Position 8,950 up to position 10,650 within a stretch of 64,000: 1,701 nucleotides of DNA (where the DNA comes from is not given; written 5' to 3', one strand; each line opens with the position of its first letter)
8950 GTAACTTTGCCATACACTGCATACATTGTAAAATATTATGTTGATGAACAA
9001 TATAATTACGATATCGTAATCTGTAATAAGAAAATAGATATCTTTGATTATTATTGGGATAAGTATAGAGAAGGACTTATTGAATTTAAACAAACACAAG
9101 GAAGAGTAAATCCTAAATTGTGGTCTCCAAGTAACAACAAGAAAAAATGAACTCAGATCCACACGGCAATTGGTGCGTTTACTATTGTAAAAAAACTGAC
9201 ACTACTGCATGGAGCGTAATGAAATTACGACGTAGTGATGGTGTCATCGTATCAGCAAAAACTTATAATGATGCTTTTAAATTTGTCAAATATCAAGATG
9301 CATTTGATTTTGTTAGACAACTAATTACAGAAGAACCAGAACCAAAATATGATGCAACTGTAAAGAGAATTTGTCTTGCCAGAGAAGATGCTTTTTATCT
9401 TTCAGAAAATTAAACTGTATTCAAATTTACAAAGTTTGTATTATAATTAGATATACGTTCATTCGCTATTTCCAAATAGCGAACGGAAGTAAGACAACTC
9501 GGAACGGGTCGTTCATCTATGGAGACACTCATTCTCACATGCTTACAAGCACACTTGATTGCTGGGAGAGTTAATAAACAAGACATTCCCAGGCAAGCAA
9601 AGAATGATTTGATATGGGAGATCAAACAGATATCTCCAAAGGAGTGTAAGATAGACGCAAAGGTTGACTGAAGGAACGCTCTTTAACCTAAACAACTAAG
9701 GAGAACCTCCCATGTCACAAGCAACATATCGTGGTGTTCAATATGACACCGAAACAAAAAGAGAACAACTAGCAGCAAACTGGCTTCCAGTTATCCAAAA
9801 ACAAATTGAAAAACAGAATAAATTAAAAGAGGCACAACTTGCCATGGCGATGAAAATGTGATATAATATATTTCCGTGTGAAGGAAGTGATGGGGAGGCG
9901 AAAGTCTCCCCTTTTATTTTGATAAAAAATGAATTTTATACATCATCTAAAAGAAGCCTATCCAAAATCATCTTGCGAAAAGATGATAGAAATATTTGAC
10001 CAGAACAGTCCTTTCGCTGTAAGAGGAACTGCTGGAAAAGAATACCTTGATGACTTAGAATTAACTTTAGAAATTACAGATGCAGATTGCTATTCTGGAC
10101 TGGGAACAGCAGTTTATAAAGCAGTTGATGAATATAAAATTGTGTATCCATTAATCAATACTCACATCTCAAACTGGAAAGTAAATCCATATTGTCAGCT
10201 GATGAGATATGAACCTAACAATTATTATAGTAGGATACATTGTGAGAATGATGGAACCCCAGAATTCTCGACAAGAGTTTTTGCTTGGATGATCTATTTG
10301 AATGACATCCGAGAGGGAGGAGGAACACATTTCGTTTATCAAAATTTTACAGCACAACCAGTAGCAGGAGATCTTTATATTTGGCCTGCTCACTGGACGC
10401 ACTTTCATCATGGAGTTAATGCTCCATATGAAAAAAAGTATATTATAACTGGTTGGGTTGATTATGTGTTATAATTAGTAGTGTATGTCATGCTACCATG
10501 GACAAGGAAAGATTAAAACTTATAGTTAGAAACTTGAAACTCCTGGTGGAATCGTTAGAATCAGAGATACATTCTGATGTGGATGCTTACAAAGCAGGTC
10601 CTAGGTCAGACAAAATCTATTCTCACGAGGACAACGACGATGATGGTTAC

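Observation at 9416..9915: Complete host-style nitrogen-sensing cassette in a phage: NtcA box, glutamine riboswitch and YRG peptide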

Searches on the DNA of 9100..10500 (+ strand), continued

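Call 16: search_rna_families(source=window, start=9500, end=9720, threshold=evalue, max_evalue=10, show_alignments=5)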
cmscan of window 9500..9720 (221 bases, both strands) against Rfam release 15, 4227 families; matches with E-value up to 10: 8.
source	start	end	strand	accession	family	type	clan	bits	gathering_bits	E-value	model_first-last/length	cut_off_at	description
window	9512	9656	+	RF02157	NPPA-AS1_2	Gene; lncRNA;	-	16.1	60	1.9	1-150/150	no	NPPA antisense RNA 1 conserved region 2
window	9503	9587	-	RF03597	MIR6438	Gene; miRNA;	-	14.7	58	6.6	1-100/100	no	MIR6438 microRNA precursor family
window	9555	9635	+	RF02037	IMES-4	Gene;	-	13.9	48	6.9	1-80/80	no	IMES-4 RNA motif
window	9573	9650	+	RF01879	TUSC7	Gene; lncRNA;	-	12.9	65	8.1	1-165/165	no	Non-coding RNA LOC285194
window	9556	9639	-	RF02119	FTX_1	Gene; lncRNA;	-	12.7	50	3.3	1-71/71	no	FTX transcript, XIST regulator conserved region 1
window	9607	9643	-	RF00321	snoZ247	Gene; snRNA; snoRNA; CD-box;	-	11.6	38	9.2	1-139/139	no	Small nucleolar RNA Z247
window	9516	9555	+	RF01519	CC0196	Gene; sRNA;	-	11.3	35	3.2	1-58/58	no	Caulobacter sRNA CC0196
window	9511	9563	-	RF01130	sR46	Gene; snRNA; snoRNA; CD-box;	-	9.9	50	6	1-56/56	no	Small nucleolar RNA sR46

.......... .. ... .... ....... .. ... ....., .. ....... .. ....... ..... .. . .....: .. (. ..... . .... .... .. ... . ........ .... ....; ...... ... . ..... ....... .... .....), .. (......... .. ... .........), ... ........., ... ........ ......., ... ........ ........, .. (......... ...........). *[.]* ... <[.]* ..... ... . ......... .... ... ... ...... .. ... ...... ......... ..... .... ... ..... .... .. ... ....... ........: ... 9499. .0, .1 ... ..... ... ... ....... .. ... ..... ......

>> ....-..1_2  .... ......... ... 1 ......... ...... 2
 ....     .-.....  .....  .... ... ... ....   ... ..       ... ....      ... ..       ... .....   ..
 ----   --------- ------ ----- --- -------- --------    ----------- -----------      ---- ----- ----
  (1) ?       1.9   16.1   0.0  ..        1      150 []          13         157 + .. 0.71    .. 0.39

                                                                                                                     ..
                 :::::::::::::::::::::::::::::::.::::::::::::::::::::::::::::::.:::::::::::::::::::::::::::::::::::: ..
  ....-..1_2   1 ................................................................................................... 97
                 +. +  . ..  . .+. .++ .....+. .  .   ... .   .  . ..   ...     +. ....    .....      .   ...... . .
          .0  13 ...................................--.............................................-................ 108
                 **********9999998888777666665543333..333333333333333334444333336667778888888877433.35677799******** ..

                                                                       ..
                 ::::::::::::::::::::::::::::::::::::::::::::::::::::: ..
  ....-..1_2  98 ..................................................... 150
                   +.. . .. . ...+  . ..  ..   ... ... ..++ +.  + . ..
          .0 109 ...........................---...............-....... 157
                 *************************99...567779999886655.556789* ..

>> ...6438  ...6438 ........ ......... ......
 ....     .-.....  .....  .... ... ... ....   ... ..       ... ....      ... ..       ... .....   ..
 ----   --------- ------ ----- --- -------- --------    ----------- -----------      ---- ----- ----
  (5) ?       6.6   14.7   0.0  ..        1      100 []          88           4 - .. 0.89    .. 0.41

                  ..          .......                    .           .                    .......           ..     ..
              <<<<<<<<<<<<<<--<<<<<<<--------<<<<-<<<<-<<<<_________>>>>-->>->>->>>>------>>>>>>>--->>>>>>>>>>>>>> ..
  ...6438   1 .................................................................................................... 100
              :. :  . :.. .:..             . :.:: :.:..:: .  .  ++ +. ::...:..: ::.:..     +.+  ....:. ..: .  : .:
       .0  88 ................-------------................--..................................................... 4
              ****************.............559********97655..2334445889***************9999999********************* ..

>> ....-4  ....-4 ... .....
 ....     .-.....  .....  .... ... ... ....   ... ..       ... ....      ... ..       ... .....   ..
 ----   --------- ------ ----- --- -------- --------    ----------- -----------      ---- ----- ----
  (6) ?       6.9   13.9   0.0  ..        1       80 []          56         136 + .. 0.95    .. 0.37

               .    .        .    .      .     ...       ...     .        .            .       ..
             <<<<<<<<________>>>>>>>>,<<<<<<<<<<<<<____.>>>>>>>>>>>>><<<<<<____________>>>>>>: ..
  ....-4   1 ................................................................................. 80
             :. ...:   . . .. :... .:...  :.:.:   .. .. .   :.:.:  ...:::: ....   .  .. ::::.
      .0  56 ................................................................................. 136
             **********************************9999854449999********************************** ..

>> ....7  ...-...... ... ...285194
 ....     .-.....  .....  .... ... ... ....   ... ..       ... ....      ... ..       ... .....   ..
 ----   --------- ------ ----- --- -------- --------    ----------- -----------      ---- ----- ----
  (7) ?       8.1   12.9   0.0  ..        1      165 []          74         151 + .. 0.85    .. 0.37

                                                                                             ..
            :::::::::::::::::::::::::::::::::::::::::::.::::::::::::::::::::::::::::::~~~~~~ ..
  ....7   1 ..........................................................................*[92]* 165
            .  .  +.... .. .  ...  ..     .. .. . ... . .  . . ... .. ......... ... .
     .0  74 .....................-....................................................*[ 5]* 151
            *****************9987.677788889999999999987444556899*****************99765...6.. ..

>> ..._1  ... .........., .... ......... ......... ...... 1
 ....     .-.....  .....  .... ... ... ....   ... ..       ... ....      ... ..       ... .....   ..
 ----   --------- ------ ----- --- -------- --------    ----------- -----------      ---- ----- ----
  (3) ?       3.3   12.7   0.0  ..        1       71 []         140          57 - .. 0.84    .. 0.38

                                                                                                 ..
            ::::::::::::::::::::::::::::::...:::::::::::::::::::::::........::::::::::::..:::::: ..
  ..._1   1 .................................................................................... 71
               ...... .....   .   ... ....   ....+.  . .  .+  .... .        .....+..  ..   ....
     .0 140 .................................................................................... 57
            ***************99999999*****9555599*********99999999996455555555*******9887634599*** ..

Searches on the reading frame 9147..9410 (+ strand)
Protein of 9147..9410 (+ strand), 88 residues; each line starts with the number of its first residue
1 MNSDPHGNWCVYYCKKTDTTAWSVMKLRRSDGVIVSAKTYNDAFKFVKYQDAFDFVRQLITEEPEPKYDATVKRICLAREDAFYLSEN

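Call 5: search_protein_families(library=pfam, proteins=[window:9147-9410:+], max_evalue=10)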
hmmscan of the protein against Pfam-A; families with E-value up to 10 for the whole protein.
window:9147-9410:+ (88 aa): 1 family
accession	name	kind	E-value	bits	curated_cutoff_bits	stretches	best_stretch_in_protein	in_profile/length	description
PF06957.17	COPI_C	-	0.14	11.2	25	1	37-78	287-328/405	Coatomer (COPI) alpha subunit C-terminus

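Call 40: search_protein_families(library=phrogs, proteins=[window:9147-9410:+], max_evalue=0.01)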
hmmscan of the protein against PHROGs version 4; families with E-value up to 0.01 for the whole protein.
window:9147-9410:+ (88 aa): 1 family
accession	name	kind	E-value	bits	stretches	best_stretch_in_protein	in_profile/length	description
phrog_6087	-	unknown function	8.3e-27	94.3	1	1-86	6-88/88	-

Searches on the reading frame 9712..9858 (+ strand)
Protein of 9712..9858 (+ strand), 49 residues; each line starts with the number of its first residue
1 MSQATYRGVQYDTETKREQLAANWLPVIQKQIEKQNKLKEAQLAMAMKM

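Call 5: search_protein_families(library=pfam, proteins=[window:9712-9858:+], max_evalue=10)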
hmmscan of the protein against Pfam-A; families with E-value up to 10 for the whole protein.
window:9712-9858:+ (49 aa): 1 family
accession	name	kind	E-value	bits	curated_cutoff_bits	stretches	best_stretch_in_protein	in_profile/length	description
PF14105.11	DUF4278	-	0.05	14.4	25.3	1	3-15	2-14/57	Domain of unknown function (DUF4278)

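Call 40: search_protein_families(library=phrogs, proteins=[window:9712-9858:+], max_evalue=0.01)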
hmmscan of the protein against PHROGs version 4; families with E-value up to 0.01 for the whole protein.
window:9712-9858:+ (49 aa): 2 families
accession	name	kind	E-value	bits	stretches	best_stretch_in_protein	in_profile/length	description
phrog_545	-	unknown function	1.3e-07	32.4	1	23-45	2-24/55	-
phrog_5049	-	unknown function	3.7e-07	30.8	1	1-19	1-19/47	-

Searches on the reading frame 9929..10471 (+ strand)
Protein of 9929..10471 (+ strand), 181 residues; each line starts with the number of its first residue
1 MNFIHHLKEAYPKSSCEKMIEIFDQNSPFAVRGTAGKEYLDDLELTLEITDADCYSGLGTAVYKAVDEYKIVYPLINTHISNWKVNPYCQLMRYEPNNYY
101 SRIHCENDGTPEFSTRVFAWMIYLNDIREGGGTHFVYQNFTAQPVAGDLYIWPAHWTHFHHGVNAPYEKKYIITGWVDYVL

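Call 5: search_protein_families(library=pfam, proteins=[window:9929-10471:+], max_evalue=10)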
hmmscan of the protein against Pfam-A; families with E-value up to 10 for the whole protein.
window:9929-10471:+ (181 aa): 2 families
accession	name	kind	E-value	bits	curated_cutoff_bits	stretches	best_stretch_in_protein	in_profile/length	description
PF13640.12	2OG-FeII_Oxy_3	-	1.9e-09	38.8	27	1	89-177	1-97/98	2OG-Fe(II) oxygenase superfamily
PF03336.19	Pox_C4_C10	-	0.054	13.1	25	1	70-139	51-119/322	Poxvirus C4/C10 protein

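Call 40: search_protein_families(library=phrogs, proteins=[window:9929-10471:+], max_evalue=0.01)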
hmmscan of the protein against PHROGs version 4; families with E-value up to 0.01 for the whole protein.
window:9929-10471:+ (181 aa): 3 families
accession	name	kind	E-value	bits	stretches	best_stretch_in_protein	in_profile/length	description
phrog_61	-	moron, auxiliary metabolic gene and host takeover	2.9e-26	93.6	1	2-179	445-629/689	2OG-Fe(II) oxygenase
phrog_2297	-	DNA, RNA and nucleotide metabolism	4.2e-17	63.9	1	11-178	11-160/163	DNA endonuclease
phrog_3531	-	moron, auxiliary metabolic gene and host takeover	0.00027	21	1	2-176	189-360/362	ferrochelatase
